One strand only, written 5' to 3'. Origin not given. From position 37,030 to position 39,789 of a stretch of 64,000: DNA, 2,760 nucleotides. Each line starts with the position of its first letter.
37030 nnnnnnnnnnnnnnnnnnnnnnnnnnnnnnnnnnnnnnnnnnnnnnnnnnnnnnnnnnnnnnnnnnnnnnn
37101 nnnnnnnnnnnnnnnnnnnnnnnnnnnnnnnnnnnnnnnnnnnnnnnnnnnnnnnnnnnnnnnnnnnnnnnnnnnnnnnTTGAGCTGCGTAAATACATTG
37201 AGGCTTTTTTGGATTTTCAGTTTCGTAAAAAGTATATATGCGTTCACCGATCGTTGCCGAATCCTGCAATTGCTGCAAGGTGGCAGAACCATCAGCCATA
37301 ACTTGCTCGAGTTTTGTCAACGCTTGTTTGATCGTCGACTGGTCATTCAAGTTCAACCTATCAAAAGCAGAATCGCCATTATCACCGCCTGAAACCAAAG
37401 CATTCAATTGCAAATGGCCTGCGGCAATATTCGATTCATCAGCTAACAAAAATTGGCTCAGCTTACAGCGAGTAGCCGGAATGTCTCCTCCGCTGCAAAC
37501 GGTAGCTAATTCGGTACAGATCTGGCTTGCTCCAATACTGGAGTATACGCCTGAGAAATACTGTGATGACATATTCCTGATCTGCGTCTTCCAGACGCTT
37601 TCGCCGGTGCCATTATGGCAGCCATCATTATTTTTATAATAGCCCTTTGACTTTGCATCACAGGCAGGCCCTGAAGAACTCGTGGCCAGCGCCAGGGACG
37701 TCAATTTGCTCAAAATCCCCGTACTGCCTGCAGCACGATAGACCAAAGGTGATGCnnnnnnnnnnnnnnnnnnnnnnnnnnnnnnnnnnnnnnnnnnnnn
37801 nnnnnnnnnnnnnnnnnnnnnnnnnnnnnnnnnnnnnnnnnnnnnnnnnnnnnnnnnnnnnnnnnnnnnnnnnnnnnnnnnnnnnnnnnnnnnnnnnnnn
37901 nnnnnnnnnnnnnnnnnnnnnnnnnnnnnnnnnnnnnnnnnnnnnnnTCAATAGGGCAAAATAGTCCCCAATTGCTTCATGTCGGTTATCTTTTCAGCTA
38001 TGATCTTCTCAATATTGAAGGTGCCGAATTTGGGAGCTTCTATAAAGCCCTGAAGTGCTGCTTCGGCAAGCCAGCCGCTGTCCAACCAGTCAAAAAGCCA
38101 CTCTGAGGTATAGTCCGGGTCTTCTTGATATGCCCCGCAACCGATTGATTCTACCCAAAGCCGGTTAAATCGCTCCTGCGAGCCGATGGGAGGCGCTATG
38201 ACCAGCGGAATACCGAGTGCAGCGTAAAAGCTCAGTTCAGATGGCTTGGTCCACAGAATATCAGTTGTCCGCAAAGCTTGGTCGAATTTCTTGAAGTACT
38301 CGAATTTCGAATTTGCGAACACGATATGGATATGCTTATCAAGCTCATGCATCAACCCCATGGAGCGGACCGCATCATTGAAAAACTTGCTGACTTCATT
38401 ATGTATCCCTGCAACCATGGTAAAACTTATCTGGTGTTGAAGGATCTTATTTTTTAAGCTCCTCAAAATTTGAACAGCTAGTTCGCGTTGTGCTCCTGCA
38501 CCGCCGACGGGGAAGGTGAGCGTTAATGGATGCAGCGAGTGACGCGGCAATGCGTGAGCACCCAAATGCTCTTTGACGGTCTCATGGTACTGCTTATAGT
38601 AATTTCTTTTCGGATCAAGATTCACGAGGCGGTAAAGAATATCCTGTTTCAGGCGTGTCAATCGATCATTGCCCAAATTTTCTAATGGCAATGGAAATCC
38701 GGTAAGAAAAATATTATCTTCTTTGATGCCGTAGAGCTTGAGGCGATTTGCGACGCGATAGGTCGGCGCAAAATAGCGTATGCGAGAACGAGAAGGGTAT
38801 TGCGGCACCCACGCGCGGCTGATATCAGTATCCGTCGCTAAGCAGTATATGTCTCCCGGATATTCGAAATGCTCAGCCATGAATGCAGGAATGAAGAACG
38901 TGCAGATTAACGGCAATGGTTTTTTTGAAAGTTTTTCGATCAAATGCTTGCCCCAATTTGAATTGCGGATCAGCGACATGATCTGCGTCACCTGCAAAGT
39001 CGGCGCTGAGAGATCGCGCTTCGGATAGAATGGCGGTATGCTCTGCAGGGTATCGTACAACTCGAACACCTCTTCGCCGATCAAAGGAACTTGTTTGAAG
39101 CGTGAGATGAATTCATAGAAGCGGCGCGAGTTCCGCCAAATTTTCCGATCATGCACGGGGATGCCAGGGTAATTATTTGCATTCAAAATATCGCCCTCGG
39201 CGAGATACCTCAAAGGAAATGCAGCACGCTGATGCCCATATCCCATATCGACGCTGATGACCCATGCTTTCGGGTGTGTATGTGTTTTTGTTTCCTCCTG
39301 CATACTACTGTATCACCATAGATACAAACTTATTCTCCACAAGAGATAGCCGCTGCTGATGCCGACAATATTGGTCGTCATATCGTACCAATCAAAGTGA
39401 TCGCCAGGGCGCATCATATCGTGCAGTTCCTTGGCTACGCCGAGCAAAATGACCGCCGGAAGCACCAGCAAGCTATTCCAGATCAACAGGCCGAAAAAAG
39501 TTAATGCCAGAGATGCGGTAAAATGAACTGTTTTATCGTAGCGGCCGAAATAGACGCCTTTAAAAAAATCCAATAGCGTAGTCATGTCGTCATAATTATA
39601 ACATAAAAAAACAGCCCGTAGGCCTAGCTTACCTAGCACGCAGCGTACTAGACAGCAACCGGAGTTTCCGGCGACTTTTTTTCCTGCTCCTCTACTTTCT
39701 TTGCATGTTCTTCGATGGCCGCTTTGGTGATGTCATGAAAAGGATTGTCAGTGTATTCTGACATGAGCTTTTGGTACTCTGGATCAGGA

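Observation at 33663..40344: Sortase, LPXTG Cys-repeat giant substrate, glycolipid GT and DsbB/BdbC oxidase: a coherent surface-protein anchoring and oxidative-folding island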

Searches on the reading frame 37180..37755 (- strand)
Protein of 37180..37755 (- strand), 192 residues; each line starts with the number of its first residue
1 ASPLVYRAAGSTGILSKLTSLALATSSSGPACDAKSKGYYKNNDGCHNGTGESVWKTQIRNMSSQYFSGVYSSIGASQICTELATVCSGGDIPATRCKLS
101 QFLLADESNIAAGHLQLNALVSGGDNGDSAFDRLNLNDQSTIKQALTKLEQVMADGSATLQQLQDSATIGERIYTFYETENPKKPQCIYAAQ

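Call 65: predict_structure(alignment_id=A3)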
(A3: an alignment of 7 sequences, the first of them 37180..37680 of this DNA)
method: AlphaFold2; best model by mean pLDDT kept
length: 167 residues; sequences in the alignment: 7
mean_pLDDT: 64.8   pTM: 0.68
mean pLDDT of the five models: 64.8, 62.5, 59.5, 57.9, 55.4
residues with pLDDT >= 90: 11; 70-90: 61; 50-70: 49; < 50: 46
segments of 3 or more residues with pLDDT < 50: 1-20, 26-31, 82-84, 98-100, 156-167
pLDDT, mean of each block of 10 residues (from residue 1): 38 42 48 55 62 66 85 78 52 60 78 81 86 92 82 53 34
secondary structure, 60 per line:
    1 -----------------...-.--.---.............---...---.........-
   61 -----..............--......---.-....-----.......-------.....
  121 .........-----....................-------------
elements in order: H29-41 H51-59 H66-79 H82-87 H93-96 H102-108 H117-129 H135-154

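Call 69: fold_search(model_id=the predicted structure, library=pdb)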
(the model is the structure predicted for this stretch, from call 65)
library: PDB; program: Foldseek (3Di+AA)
matches with E <= 10: 60; with E <= 0.001: 0
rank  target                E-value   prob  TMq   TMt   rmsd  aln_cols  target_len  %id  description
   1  6jlc                  1.9e-01  0.60  0.28  0.22   9.5       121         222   16  Structure determination of CAMP factor of Mobiluncus curtisii and insight into structural dynamics (released 2019-12-04)
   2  5h6i_B                4.1e-01  0.30  0.32  0.26  10.1       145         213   10  Crystal Structure of GBS CAMP Factor (released 2017-11-22)
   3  5h6i_A                4.7e-01  0.28  0.32  0.26   9.6       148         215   13  Crystal Structure of GBS CAMP Factor (released 2017-11-22)
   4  1orj_D                1.5e+00  0.07  0.22  0.29  15.2       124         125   11  FLAGELLAR EXPORT CHAPERONE (released 2003-09-16)
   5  3vdx_A                2.0e+00  0.06  0.21  0.10  13.7       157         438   11  Structure of a 16 nm protein cage designed by fusing symmetric oligomeric domains (released 2012-06-20)
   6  1orj_C                2.4e+00  0.09  0.22  0.32   7.6        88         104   11  FLAGELLAR EXPORT CHAPERONE (released 2003-09-16)
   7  1orj_B                2.6e+00  0.13  0.25  0.37   8.4        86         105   12  FLAGELLAR EXPORT CHAPERONE (released 2003-09-16)
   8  4iwb_B                2.7e+00  0.06  0.25  0.26  15.0       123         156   13  Novel Fold of FliC/FliS Fusion Protein (released 2013-12-11)
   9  4iwb_A                3.5e+00  0.05  0.25  0.25  14.6       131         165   11  Novel Fold of FliC/FliS Fusion Protein (released 2013-12-11)
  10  7y16_A                3.5e+00  0.04  0.27  0.28  10.1       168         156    8  Crystal structure of rRNA-processing protein Las1 (released 2023-06-14)
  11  5t3t_G                3.7e+00  0.04  0.24  0.27  10.8       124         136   10  Ebola virus VP30 CTD bound to nucleoprotein (released 2016-09-28)
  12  5t3t_B                3.9e+00  0.05  0.23  0.27   7.6       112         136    9  Ebola virus VP30 CTD bound to nucleoprotein (released 2016-09-28)
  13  5v7b_B                3.9e+00  0.05  0.25  0.26  13.5       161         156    9  Crystal structure of Influenza A virus matrix protein M1 (NLS-88E) (released 2017-04-12)
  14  5t3t_C                3.9e+00  0.04  0.23  0.27  10.8       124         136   10  Ebola virus VP30 CTD bound to nucleoprotein (released 2016-09-28)
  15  3md2_A                4.2e+00  0.04  0.22  0.25  13.2       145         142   10  Crystal structure of the matrix protein 1 from influenza A virus (A/California/04/2009 (H1N1)) (released 2010-04-28)
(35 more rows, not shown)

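Call 87: search_protein_representatives(alignment_id=A3)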
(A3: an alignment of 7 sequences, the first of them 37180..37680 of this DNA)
Query: 7 sequences, 185 profile positions. Proteins with E-value up to 0.001 (for the whole library): 92; up to 1e-10: 89; up to 1e-30: 77. The best 92 are listed.
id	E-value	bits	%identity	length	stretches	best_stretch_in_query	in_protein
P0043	5.2e-90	316.5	-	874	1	2-185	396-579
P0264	6.9e-81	286.8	-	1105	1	2-185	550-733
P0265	4.7e-57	209.1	-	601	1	4-178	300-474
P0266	6.0e-57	208.8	-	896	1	2-185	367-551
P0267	4.9e-56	205.8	-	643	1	19-179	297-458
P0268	1.5e-55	204.2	-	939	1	19-184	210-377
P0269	3.9e-54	199.6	-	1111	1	15-179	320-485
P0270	1.3e-53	197.9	-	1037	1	4-180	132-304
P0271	3.0e-53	196.7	-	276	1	10-178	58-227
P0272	4.8e-53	196.0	-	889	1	8-184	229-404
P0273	5.4e-53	195.9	-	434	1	15-179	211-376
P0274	9.8e-53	195.0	-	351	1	15-179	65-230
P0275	1.1e-52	194.8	-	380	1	14-179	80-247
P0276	3.3e-52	193.3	-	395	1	19-178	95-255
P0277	1.9e-51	190.8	-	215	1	17-179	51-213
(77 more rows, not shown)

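Call 89: search_protein_families(library=pfam, alignment_id=A4, max_evalue=0.001)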
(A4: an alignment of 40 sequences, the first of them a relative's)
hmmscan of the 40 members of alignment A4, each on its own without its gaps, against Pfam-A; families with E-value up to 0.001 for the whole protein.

A. member 1, P0264 (1105 aa): 3 families
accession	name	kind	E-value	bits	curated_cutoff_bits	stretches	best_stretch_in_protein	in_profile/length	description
PF13948.11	DUF4215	-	6.3e-17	62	27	2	483-523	8-47/47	Domain of unknown function (DUF4215)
PF00932.25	LTD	-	1e-16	61.7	34.3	1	755-867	4-108/109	Lamin Tail Domain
PF17210.9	SdrD_B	-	2.9e-06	27.9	29.7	0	184-221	40-77/112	SdrD B-like domain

B. families by the number of members that match (of 40 scanned): 17 families
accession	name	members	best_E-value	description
PF00932.25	LTD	15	1e-16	Lamin Tail Domain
PF13948.11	DUF4215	4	3e-21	Domain of unknown function (DUF4215)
PF17210.9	SdrD_B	4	1.3e-16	SdrD B-like domain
PF16403.11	Bact_surface_Ig-like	3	2.9e-16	Bacterial surface protein, Ig-like domain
PF13287.12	Fn3_assoc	3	1.2e-09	Fn3 associated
PF13290.12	CHB_HEX_C_1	3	2.3e-09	Chitobiase/beta-hexosaminidase C-terminal domain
PF24517.2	CBM96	1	6.2e-15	Carbohydrate-binding module family 96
PF00092.34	VWA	1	1.2e-14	von Willebrand factor type A domain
PF11617.13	Cu-binding_MopE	1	1.9e-14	Putative metal-binding motif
PF00526.23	Dicty_CTDC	1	1.9e-10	Dictyostelium (slime mold) repeat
PF07691.17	PA14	1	1.4e-09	PA14 domain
PF13519.12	VWA_2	1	1.4e-08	von Willebrand factor type A domain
PF13620.12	CarboxypepD_reg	1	1.6e-06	Carboxypeptidase regulatory-like domain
PF17802.7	SpaA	1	3.5e-06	Prealbumin-like fold domain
PF04862.18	DUF642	1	1.1e-05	Protein of unknown function (DUF642)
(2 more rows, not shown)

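Call 92: search_protein_families(library=pfam, proteins=[window:37180-37755:-], max_evalue=0.1)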
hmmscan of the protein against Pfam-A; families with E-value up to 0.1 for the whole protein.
window:37180-37755:- (192 aa): 0 families

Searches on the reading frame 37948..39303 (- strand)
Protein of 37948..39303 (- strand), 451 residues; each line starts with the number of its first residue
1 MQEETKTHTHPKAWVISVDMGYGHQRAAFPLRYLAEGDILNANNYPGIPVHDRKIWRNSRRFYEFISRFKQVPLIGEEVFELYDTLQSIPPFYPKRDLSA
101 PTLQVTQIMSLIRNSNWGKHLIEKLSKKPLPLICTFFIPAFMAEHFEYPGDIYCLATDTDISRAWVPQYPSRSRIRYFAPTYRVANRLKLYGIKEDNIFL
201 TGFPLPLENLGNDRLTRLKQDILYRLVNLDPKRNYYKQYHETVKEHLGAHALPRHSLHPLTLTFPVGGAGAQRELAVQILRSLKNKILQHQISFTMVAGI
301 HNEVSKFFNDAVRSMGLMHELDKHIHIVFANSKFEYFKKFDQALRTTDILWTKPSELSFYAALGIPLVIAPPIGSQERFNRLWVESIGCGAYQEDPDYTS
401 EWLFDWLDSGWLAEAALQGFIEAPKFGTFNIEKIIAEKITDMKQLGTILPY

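Call 4: search_protein_families(library=pfam, proteins=[window:37948-39303:-], max_evalue=0.01)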
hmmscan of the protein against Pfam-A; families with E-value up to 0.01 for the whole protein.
window:37948-39303:- (451 aa): 1 family
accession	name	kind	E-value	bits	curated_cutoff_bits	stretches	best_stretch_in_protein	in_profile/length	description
PF22053.2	DUF6938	-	2.8e-14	53.7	27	1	258-390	36-185/236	Domain of unknown function (DUF6938)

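Call 5: search_protein_families(library=ncbifam, proteins=[window:37948-39303:-], max_evalue=0.01)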
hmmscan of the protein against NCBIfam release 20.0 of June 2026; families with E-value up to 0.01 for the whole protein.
window:37948-39303:- (451 aa): 2 families
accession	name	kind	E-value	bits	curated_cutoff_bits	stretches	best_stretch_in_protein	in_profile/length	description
NF010135.0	PRK13609.1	equivalog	7.4e-08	31.7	500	1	116-233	90-202/388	diglucosyl diacylglycerol synthase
NF010134.0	PRK13608.1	equivalog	0.00034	19.8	557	0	126-232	102-201/391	diglucosyl diacylglycerol synthase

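Call 33: search_solved_structures(query=window:37948-39303:-, max_evalue=1)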
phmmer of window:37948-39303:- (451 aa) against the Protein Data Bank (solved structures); distinct sequences matched with E-value up to 1: 2.
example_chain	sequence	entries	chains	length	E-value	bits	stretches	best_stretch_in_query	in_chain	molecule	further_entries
9wde_A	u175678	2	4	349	0.00032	22.8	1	335-389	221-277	Processive diacylglycerol beta-glucosyltransferase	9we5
4wyi_A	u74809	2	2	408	0.039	15.9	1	336-408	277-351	Monogalactosyldiacylglycerol synthase 1, chloroplastic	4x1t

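Call 85: find_encoding_contigs(protein=window:37948-39303:-, flank=10000, max_places=4)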
Protein window:37948-39303:- (451 aa): 1 contig read that carries it; 1 place shown.
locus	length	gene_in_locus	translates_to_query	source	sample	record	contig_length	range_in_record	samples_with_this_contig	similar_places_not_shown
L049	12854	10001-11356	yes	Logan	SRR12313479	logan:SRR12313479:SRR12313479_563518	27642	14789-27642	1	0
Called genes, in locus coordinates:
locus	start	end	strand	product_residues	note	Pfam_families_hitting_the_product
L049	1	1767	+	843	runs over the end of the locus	PF00690:Cation_ATPase_N, PF00122:E1-E2_ATPase, PF00702:Hydrolase, PF13246:Cation_ATPase, PF00689:Cation_ATPase_C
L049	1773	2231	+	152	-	-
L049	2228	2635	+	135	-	-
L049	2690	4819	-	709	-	PF01551:Peptidase_M23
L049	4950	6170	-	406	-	PF08450:SGL (faint), PF26549:Tricorn_N (faint), PF07676:PD40 (faint)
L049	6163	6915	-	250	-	PF07224:Chlorophyllase, PF02129:Peptidase_S15, PF01738:DLH, PF20434:BD-FAE, PF12146:Hydrolase_4 (faint), PF00326:Peptidase_S9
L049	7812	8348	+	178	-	-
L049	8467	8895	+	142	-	-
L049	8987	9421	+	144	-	PF02600:DsbB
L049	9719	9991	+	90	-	PF04892:VanZ-LLP1 (weak)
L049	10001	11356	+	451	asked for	PF22053:DUF6938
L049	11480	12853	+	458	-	?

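Call 91: search_solved_structures(query=A5, max_evalue=1)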
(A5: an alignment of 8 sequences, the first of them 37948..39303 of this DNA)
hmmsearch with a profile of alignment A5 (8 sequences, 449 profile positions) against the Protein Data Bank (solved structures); distinct sequences matched with E-value up to 1: 2.
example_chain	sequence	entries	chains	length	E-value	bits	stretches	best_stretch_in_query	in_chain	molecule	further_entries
9wde_A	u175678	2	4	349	1.5e-06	30.7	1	332-391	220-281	Processive diacylglycerol beta-glucosyltransferase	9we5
4wyi_A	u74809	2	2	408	0.63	12.2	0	333-405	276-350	Monogalactosyldiacylglycerol synthase 1, chloroplastic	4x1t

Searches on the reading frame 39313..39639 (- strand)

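Call 4: search_protein_families(library=pfam, proteins=[window:39313-39639:-], max_evalue=0.01)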
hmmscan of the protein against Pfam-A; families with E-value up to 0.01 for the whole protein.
window:39313-39639:- (108 aa): 1 family
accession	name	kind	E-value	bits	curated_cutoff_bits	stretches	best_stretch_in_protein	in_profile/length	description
PF04892.17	VanZ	-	9.8e-06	26.6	30.1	1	31-103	55-124/126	VanZ like family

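Call 5: search_protein_families(library=ncbifam, proteins=[window:39313-39639:-], max_evalue=0.01)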
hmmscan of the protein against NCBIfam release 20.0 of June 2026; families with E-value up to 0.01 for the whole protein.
window:39313-39639:- (108 aa): 2 families
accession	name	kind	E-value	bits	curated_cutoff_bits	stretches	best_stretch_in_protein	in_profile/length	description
NF008028.1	PRK10759.1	equivalog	4.9e-09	36.4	117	1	58-104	59-105/106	YfiM family lipoprotein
TIGR03148.1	cyt_nit_nrfD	equivalog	0.0022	17.3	347.6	1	18-77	224-283/316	cytochrome c nitrite reductase subunit NrfD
